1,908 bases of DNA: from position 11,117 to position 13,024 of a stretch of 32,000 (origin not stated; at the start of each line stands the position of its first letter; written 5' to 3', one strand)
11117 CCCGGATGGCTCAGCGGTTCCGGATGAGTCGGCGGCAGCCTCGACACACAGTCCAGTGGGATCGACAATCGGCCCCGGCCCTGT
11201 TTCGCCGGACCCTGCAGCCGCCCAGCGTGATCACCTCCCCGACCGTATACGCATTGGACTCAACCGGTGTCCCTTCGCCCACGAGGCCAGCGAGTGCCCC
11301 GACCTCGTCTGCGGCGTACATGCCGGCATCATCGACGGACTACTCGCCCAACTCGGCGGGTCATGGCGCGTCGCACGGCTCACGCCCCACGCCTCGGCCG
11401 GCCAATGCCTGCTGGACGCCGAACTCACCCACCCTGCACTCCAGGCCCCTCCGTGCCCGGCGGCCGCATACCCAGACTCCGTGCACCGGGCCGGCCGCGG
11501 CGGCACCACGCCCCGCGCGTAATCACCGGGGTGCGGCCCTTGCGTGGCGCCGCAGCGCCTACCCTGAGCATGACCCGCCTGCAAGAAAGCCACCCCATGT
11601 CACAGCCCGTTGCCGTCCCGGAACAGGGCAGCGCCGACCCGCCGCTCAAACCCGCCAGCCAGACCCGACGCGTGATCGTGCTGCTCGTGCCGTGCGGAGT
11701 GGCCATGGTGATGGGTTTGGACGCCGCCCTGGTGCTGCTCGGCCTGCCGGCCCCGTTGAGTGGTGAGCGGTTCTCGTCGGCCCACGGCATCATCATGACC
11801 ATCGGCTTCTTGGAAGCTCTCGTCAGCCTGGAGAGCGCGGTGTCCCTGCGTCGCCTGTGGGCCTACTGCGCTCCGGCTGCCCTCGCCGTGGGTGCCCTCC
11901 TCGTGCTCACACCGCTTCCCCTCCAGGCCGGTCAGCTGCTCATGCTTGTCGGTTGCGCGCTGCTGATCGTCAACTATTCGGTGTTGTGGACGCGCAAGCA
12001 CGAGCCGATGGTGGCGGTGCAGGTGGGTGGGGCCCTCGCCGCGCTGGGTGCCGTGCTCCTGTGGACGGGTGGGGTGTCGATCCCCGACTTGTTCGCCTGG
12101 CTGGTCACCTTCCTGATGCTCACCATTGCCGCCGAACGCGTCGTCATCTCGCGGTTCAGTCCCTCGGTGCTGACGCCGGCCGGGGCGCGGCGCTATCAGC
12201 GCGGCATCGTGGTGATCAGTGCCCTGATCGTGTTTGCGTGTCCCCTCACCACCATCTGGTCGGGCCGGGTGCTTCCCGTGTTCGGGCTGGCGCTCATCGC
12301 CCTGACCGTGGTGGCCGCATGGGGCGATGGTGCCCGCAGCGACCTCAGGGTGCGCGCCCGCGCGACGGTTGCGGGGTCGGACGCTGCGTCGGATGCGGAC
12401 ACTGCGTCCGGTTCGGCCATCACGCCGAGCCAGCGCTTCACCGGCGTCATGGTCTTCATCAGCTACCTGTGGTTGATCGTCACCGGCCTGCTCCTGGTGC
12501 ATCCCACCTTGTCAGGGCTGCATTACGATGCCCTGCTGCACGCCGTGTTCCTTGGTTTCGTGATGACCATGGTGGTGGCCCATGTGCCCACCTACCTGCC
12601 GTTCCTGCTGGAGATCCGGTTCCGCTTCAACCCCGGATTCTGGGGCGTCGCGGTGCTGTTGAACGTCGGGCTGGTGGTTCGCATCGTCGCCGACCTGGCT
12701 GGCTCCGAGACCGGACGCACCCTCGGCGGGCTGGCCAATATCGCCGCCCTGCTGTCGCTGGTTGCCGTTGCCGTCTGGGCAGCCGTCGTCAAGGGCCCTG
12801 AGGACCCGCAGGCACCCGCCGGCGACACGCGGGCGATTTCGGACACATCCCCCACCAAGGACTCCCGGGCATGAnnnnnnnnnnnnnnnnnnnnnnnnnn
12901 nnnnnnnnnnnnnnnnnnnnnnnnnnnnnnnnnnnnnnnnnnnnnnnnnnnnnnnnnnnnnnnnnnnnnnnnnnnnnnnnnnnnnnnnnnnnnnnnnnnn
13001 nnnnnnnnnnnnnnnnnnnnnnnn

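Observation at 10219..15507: Four-gene putative nitrite/NO-handling operon: DUF2249 - wHTH regulator - polytopic membrane protein - membrane-anchored NirK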

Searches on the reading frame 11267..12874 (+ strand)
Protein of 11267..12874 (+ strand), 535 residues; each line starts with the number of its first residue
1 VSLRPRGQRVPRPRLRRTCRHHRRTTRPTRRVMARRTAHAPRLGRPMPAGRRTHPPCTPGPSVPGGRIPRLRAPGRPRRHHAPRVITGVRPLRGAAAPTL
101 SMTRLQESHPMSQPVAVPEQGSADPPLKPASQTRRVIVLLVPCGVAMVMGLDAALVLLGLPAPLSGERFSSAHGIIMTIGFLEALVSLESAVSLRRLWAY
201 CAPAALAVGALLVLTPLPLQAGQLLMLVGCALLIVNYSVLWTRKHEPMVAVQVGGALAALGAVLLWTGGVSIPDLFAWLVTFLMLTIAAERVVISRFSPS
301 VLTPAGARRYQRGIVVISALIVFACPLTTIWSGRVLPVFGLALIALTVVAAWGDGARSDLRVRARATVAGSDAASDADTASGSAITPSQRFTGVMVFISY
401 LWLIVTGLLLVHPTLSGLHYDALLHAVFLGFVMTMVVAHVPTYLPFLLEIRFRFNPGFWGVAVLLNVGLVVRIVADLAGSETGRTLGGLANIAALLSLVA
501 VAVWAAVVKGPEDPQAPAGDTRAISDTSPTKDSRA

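Call 3: search_protein_families(library=pfam, proteins=[window:11267-12874:+], max_evalue=0.01)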
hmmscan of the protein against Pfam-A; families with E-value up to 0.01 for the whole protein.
window:11267-12874:+ (535 aa): 0 families

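Call 4: search_protein_families(library=ncbifam, proteins=[window:11267-12874:+], max_evalue=0.01)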
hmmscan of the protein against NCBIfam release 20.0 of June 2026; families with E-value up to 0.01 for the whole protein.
window:11267-12874:+ (535 aa): 0 families

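Call 9: search_protein_families(library=pfam, proteins=[window:11570-12874:+], max_evalue=10)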
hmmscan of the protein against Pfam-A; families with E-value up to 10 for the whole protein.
window:11570-12874:+ (434 aa): 1 family
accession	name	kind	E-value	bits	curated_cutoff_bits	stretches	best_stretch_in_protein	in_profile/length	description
PF01006.25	HCV_NS4a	-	3.3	7.9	27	1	149-171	3-25/55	Hepatitis C virus non-structural protein NS4a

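Call 11: find_homologous_proteins(query=window:11570-12874:+, max_evalue=0.001)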
Query window:11570-12874:+ (434 aa): 161 proteins with E <= 0.001 among 8000 candidates; the best 120 are listed.
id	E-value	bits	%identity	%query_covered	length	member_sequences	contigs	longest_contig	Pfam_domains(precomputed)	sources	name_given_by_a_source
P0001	2.1e-261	885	97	100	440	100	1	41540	-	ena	-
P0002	8.8e-146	505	65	89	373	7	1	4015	-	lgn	-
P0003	7.0e-116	406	52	93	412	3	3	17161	-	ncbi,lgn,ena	-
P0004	1.2e-108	382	51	92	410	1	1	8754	-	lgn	-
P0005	9.9e-106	373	49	95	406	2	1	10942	-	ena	-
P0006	8.5e-102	360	50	90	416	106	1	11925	-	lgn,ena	-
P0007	1.3e-80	290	43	74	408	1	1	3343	-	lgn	-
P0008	2.1e-80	289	45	88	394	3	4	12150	-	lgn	-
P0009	2.7e-79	286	43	74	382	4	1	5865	-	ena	-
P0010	1.5e-77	280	49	73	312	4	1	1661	-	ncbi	ncbi:MAG: hypothetical protein ACFN04_10895, partial [Propionibacterium acidifaciens]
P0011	2.6e-76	276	44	81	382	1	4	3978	-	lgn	-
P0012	9.8e-73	264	43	86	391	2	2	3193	-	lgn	-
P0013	1.9e-67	246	42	79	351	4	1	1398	-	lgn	-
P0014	2.9e-63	233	46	70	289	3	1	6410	-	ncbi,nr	ncbi:MAG: hypothetical protein Q4G46_09720, partial [Propionibacteriaceae bacterium]|nr:hypothetical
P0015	4.7e-60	222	39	81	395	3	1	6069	-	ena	-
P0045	1.3e-51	194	39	91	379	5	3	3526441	-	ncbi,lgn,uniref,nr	ncbi:hypothetical protein [Cellulomonas gilvus]|uniref:NnrS family protein n=1 Tax=Cellulomonas gilv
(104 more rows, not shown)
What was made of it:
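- UniRef names a few g3 homologues "NnrS family protein" (call 11).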

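Call 41: find_related_loci(query=A1, collection=genome_contigs, flank=8000)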
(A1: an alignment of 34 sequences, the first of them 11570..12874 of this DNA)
Query A1 (434 aa) in genome_contigs; peptide patterns used: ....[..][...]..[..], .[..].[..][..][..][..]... (x = any residue, [..] = any of these).
600 stretches matched a pattern (row limit reached: there are more); 577 encode a relative of the query (tblastn E <= 1e-3); the best 80 are kept; 80 distinct loci.
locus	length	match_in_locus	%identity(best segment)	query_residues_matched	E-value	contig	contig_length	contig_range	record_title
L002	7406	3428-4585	52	28-432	3e-122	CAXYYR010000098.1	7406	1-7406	MAG: uncultured Propionibacterium sp. isolate ERR13598989_concoct_49 genome assembly, contig: ERZ24875797.2345, whole ge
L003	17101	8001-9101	49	5-397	3e-92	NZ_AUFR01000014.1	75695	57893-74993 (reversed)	Propionibacterium acidifaciens DSM 21887 K336DRAFT_scaffold00013.13_C, whole genome shotgun sequence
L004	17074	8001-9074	44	3-387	7e-79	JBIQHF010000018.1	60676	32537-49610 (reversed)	MAG: Propionibacteriaceae bacterium isolate mag.8d NODE_288_length_60676, whole genome shotgun sequence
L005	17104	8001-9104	43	31-426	9e-68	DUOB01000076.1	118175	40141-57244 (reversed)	MAG TPA_asm: Propionibacterium sp. isolate AS08sgBPME_135 174746_AS08, whole genome shotgun sequence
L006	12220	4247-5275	38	34-403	1e-59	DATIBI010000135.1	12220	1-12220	MAG TPA_asm: Nocardioidaceae bacterium isolate SMAG_U16286 k141_559941, whole genome shotgun sequence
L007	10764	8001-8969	39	58-407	2e-53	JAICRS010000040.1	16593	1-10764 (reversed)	MAG: Nocardioidaceae bacterium isolate TY_ISSM_2_bin.39 k141_1781431_length_16593_cov_9.8893, whole genome shotgun seque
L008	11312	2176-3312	35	24-414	6e-52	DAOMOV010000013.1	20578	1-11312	MAG TPA_asm: Terrimesophilobacter sp. isolate AMR_MDS_5877 NODE_1164_length_20578_cov_3.489256, whole genome shotgun seq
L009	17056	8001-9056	38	30-405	4e-52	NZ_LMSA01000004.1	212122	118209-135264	Knoellia sp. Soil729 contig_4, whole genome shotgun sequence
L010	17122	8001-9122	35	3-408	1e-51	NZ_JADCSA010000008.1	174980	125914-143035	Nocardioides malaquae strain Y6 NODE_8_length_174980_cov_181.084, whole genome shotgun sequence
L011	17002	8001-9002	37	43-403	3e-51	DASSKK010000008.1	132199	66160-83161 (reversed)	MAG TPA_asm: Nocardioidaceae bacterium isolate SMAG_U1139 k141_936871, whole genome shotgun sequence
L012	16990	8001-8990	36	45-401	4e-51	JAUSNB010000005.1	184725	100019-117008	MAG: Actinomycetota bacterium isolate E19_metabat.bin.114 E19_k141_10597, whole genome shotgun sequence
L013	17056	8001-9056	34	21-400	2e-50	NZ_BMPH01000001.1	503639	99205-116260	Glutamicibacter protophormiae strain JCM 1973 sequence01, whole genome shotgun sequence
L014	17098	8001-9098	39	37-427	2e-50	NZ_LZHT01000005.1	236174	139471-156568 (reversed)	Mycobacterium sp. 852002-10029_SCH5224772 contig_102, whole genome shotgun sequence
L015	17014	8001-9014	40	38-401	4e-50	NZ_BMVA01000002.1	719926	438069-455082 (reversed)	Streptomyces albogriseolus strain JCM 4616 sequence02, whole genome shotgun sequence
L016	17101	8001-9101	36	3-398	8e-50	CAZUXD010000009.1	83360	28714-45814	MAG TPA_asm: uncultured Actinomycetes bacterium isolate SRP263991_co5_25 genome assembly, contig: NODE_658_length_83360_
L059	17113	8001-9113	35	12-410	2e-44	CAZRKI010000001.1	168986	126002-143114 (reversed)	MAG TPA_asm: uncultured Marmoricola sp. isolate SRP257259_co1_120 genome assembly, contig: NODE_64_length_168986_cov_6.2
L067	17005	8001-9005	37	38-398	3e-43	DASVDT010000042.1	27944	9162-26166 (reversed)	MAG TPA_asm: Candidatus Limnocylindria bacterium isolate SMAG_U2040 k141_792359, whole genome shotgun sequence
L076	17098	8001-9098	34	44-432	2e-41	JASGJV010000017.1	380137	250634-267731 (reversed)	MAG: Nitrospira sp. isolate 5N512 JMF-2111-06-0005.ont.bin.512_16, whole genome shotgun sequence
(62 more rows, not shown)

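Call 49: predict_structure(alignment_id=A1)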
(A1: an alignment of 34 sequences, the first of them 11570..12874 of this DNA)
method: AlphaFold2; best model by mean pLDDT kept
length: 434 residues; sequences in the alignment: 34
mean_pLDDT: 85.7   pTM: 0.85
mean pLDDT of the five models: 85.7, 85.3, 84.7, 84.7, 82.9
residues with pLDDT >= 90: 287; 70-90: 78; 50-70: 29; < 50: 40
segments of 3 or more residues with pLDDT < 50: 1-22, 418-434
pLDDT, mean of each block of 10 residues (from residue 1): 35 44 63 90 87 83 78 92 94 94 96 94 98 96 94 97 96 95 95 81 92 96 96 96 96 89 73 59 85 96 97 90 94 94 89 94 98 97 95 95 87 51 43 36
secondary structure, 60 per line:
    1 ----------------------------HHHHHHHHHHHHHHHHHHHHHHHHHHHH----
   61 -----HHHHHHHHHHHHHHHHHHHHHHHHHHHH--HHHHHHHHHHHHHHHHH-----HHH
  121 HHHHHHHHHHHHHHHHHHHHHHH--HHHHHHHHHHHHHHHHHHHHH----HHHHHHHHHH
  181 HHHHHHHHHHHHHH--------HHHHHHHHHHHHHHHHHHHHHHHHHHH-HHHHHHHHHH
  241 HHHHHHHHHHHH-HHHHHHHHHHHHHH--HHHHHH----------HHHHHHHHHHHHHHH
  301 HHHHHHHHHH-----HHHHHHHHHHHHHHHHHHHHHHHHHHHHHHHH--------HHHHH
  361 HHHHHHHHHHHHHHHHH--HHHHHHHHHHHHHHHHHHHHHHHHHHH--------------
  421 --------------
elements in order: H29-56 H66-93 H96-112 H118-143 H146-166 H171-194 H203-229 H231-252 H254-267 H270-275 H286-310 H316-347 H356-377 H380-406
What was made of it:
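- On NnrS (PF05940): 12 TM helices are predicted (call 49).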

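Call 53: fold_search(model_id=the predicted structure, library=pdb)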
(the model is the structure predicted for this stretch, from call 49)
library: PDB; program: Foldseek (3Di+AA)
matches with E <= 10: 298; with E <= 0.001: 1
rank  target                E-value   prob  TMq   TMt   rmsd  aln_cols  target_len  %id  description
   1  4xyd_A                7.4e-04  1.00  0.52  0.51   6.8       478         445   12  Nitric oxide reductase from Roseobacter denitrificans (RdNOR) (released 2016-05-25)
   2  8hcr_F                2.1e-03  1.00  0.56  0.46   9.6       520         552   15  Cryo-EM structure of the Mycobacterium tuberculosis cytochrome bcc:aa3 supercomplex and a novel inhibitor targeting su (released 2023-05-03)
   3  9g83_t                3.9e-03  1.00  0.58  0.54   6.7       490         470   13  Respiratory supercomplex CI1-CIII2-CIV2-(cbb3)1 from alphaproteobacterium (released 2026-02-04)
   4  3mk7_A                4.6e-03  1.00  0.57  0.54   6.9       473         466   16  The structure of CBB3 cytochrome oxidase (released 2010-08-04)
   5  8smr_E                4.6e-03  1.00  0.56  0.53   6.9       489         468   14  cytochrome bc1-cbb3 supercomplex from Pseudomonas aeruginosa (released 2023-10-11)
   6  3o0r_B                6.7e-03  1.00  0.53  0.52   6.9       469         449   12  Crystal structure of nitric oxide reductase from Pseudomonas aeruginosa in complex with antibody fragment (released 2010-12-29)
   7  3mk7_G                8.9e-03  1.00  0.58  0.54   7.0       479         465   16  The structure of CBB3 cytochrome oxidase (released 2010-08-04)
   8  7deg_A                1.1e-02  1.00  0.59  0.46   7.0       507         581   11  Cryo-EM structure of a heme-copper terminal oxidase dimer provides insights into its catalytic mechanism (released 2021-08-04)
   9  8ovc_L                1.3e-02  1.00  0.58  0.47   9.4       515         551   14  Respiratory supercomplex (III2-IV2) from Mycobacterium smegmatis (released 2024-07-17)
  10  3mk7_D                1.3e-02  1.00  0.57  0.54   6.9       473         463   16  The structure of CBB3 cytochrome oxidase (released 2010-08-04)
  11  6hwh_Q                1.5e-02  1.00  0.60  0.49   9.9       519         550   14  Structure of a functional obligate respiratory supercomplex from Mycobacterium smegmatis (released 2018-11-07)
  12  3om3_A                2.2e-02  1.00  0.56  0.47   6.9       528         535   12  Catalytic core subunits (I and II) of cytochrome C oxidase from Rhodobacter sphaeroides with K362M mutation in the red (released 2011-02-02)
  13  9fks_g                2.2e-02  1.00  0.54  0.44   7.5       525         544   11  Respiratory supercomplex CIII2-CIV2 from alphaproteobacterium (released 2025-12-17)
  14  3s8f_A                2.7e-02  1.00  0.58  0.47   6.7       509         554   14  1.8 A structure of ba3 cytochrome c oxidase from Thermus thermophilus in lipid environment (released 2011-08-03)
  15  4g71_A                3.2e-02  1.00  0.60  0.49   6.1       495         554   15  Structure of Recombinant Cytochrome ba3 Oxidase mutant V236N from Thermus thermophilus (released 2013-07-24)
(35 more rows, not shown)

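Call 73: search_solved_structures(query=A1, max_evalue=10, show_alignments=3)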
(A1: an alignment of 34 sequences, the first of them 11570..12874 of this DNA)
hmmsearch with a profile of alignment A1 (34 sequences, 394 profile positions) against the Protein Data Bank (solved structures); distinct sequences matched with E-value up to 10: 0.

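Call 80: find_encoding_contigs(protein=P0045, flank=9000, max_places=2)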
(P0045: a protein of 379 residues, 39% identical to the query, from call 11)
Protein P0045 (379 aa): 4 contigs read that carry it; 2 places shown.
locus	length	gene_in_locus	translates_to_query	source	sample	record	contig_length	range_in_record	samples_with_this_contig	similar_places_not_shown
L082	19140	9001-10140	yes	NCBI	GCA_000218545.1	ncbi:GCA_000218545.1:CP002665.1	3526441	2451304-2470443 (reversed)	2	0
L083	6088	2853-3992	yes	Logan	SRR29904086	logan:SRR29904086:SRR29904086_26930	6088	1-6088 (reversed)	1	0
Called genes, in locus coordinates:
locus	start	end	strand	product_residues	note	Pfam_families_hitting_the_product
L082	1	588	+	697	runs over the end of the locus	PF01757:Acyl_transf_3, PF19040:SGNH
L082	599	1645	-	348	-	-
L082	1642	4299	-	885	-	PF03030:H_PPase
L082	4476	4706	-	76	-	-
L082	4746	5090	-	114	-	PF03795:YCII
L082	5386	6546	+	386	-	-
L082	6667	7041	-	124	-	PF01479:S4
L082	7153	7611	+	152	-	PF06445:GyrI-like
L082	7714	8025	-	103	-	PF10006:DUF2249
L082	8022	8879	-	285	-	PF01022:HTH_5 (weak), PF12840:HTH_20 (faint), PF09339:HTH_IclR (weak)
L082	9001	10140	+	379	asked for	-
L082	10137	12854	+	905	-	PF13473:Cupredoxin_1, PF00127:Copper-bind (faint), PF07732:Cu-oxidase_3, PF07731:Cu-oxidase_2 (weak)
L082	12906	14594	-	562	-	PF00342:PGI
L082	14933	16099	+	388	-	PF25213:HVO_A0261_N (faint), PF09339:HTH_IclR (faint), PF12802:MarR_2 (weak), PF13545:HTH_Crp_2 (weak), PF00325:Crp (weak), PF00480:ROK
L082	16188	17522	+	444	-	PF01547:SBP_bac_1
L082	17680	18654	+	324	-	PF00528:BPD_transp_1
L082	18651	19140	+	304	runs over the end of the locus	PF00528:BPD_transp_1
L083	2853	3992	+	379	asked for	-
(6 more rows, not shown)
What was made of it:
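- In C. gilvus, g2 and DUF2249 form their own divergent pair with a 4-nt overlap (call 80).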

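Call 81: find_encoding_contigs(protein=P0001, flank=10000, max_places=2)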
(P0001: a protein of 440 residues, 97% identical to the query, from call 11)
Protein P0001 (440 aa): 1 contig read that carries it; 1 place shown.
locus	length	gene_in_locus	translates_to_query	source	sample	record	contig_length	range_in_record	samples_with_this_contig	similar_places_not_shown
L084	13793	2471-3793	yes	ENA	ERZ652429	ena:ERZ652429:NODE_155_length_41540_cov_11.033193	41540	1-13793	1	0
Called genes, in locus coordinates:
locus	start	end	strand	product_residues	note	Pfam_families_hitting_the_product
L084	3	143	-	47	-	?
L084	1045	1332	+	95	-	PF10006:DUF2249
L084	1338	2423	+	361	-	PF12840:HTH_20 (weak)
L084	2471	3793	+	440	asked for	-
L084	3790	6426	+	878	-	PF13473:Cupredoxin_1 (weak), PF00127:Copper-bind (faint), PF07731:Cu-oxidase_2 (weak), PF07732:Cu-oxidase_3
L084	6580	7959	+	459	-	PF17802:SpaA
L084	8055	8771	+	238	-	PF04203:Sortase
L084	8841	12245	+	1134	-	PF13177:DNA_pol3_delta2, PF00004:AAA, PF22608:DNAX_ATPase_lid, PF12169:DNA_pol3_gamma3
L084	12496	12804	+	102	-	PF02575:YbaB_DNA_bd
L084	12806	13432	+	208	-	PF21176:RecR_HhH, PF02132:RecR_ZnF, PF01751:Toprim, PF13662:Toprim_4, PF21175:RecR_C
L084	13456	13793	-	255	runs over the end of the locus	-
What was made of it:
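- Checked: Gene calls on a 97%-identical metagenome contig (L084) give the same layout, with the 5-nt gap, the 47-nt gap and the 4-nt overlap (call 81).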
